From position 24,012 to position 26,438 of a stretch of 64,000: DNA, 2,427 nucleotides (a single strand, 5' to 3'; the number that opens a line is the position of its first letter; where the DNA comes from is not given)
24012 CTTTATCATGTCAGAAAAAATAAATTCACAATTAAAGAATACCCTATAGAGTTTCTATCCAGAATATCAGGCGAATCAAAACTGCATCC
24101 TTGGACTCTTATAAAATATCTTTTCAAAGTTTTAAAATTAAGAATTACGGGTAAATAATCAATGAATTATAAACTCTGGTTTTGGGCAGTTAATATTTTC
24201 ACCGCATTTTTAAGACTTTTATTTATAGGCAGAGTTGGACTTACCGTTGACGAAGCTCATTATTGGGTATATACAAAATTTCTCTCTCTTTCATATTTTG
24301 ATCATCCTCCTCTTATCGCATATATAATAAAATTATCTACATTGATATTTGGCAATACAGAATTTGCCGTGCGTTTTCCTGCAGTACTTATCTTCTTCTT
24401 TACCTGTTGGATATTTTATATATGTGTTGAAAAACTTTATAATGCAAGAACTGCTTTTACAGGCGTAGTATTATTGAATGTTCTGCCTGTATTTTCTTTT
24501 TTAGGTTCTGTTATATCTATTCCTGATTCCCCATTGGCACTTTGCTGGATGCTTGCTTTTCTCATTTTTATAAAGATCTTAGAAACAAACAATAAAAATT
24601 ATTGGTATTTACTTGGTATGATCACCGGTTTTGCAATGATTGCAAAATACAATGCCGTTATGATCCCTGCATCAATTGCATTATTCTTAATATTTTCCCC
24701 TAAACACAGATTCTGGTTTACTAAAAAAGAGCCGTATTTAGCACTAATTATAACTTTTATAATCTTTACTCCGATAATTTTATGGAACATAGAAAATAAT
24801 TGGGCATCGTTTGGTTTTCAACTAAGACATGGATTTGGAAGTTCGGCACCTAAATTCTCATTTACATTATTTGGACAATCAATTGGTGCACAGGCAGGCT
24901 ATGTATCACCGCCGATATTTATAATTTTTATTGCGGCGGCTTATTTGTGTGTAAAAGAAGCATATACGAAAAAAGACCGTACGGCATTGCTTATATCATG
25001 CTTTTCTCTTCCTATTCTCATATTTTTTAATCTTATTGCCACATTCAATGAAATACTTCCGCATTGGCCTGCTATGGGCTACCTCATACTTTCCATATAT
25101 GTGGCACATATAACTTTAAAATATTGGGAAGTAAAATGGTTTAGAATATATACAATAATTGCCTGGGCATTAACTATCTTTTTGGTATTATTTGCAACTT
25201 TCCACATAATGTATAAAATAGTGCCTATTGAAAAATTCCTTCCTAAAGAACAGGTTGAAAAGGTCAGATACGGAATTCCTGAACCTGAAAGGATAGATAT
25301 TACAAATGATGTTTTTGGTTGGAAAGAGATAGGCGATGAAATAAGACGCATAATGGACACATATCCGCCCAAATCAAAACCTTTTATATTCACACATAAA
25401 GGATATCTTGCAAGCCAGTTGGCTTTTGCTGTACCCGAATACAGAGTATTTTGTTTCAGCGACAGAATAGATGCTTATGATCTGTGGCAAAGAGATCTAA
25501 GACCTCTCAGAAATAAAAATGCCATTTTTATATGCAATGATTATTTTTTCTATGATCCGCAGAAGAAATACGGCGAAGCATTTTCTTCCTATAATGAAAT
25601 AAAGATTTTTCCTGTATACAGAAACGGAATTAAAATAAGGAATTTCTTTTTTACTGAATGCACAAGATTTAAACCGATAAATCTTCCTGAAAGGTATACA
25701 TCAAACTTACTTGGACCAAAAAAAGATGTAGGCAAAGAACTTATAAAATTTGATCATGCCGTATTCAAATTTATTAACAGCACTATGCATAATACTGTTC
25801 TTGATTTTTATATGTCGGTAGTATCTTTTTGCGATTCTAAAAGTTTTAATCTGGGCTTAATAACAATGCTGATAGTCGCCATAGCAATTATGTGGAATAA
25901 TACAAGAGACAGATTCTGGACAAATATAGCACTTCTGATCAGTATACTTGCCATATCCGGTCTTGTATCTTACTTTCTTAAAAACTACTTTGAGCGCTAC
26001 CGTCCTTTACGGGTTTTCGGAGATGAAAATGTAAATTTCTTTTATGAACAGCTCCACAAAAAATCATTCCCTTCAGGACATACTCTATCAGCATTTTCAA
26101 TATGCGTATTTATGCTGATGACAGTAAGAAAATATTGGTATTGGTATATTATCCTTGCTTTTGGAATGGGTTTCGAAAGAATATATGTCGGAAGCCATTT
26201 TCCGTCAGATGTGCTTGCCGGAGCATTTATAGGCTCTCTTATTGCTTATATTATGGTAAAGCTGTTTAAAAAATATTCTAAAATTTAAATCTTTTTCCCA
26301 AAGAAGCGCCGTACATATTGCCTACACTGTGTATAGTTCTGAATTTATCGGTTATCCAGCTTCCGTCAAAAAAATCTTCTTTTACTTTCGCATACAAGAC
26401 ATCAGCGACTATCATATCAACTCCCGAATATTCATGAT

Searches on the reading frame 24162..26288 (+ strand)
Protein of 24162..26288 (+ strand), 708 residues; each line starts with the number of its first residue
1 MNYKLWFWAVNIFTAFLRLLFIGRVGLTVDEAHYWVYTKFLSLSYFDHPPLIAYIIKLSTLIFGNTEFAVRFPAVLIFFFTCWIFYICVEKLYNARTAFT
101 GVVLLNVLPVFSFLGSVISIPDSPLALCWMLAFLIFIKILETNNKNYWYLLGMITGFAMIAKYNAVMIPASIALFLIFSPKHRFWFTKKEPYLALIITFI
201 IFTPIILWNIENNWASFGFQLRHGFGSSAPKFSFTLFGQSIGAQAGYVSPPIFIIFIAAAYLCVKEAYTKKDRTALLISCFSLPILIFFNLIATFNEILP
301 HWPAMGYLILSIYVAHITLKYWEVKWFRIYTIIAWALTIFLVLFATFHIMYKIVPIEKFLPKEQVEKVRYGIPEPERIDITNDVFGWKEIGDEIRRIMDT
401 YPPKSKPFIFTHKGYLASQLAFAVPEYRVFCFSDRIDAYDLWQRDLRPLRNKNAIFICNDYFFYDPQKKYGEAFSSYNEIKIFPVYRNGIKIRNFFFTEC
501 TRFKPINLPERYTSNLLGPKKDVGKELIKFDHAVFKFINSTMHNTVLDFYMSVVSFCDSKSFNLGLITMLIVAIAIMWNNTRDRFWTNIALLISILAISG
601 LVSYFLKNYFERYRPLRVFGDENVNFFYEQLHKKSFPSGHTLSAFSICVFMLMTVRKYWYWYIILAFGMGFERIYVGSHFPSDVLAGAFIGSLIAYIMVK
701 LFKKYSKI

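Call 14: find_encoding_contigs(protein=window:24162-26288:+, flank=10000, max_places=1)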
Protein window:24162-26288:+ (708 aa): 5 contigs read that carry it; 1 place shown.
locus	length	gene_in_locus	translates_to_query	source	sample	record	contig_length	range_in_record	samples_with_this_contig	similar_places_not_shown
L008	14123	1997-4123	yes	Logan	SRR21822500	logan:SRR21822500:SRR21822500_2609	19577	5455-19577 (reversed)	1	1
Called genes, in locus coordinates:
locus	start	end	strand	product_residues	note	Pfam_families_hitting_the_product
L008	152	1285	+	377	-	PF01075:Glyco_transf_9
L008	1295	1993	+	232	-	PF00535:Glycos_transf_2, PF13641:Glyco_tranf_2_3 (weak)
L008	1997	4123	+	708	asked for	PF13231:PMT_2, PF01569:PAP2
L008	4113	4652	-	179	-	PF01613:Flavin_Reduct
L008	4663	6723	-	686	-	PF00270:DEAD (weak), PF04851:ResIII, PF17757:UvrB_inter, PF27431:UvrB_3rd, PF00271:Helicase_C, PF12344:UvrB, PF02151:UVR (weak)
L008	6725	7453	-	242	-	PF01975:SurE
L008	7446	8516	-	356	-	PF03033:Glyco_transf_28, PF04101:Glyco_tran_28_C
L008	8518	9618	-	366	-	PF01098:FTSW_RODA_SPOVE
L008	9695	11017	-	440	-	PF21377:MurD_N (weak), PF21799:MurD-like_N, PF08245:Mur_ligase_M, PF02875:Mur_ligase_C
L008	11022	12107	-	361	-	PF00953:Glycos_transf_4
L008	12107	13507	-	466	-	PF01225:Mur_ligase, PF08245:Mur_ligase_M, PF02875:Mur_ligase_C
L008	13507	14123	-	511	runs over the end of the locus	PF01225:Mur_ligase, PF08245:Mur_ligase_M, PF02875:Mur_ligase_C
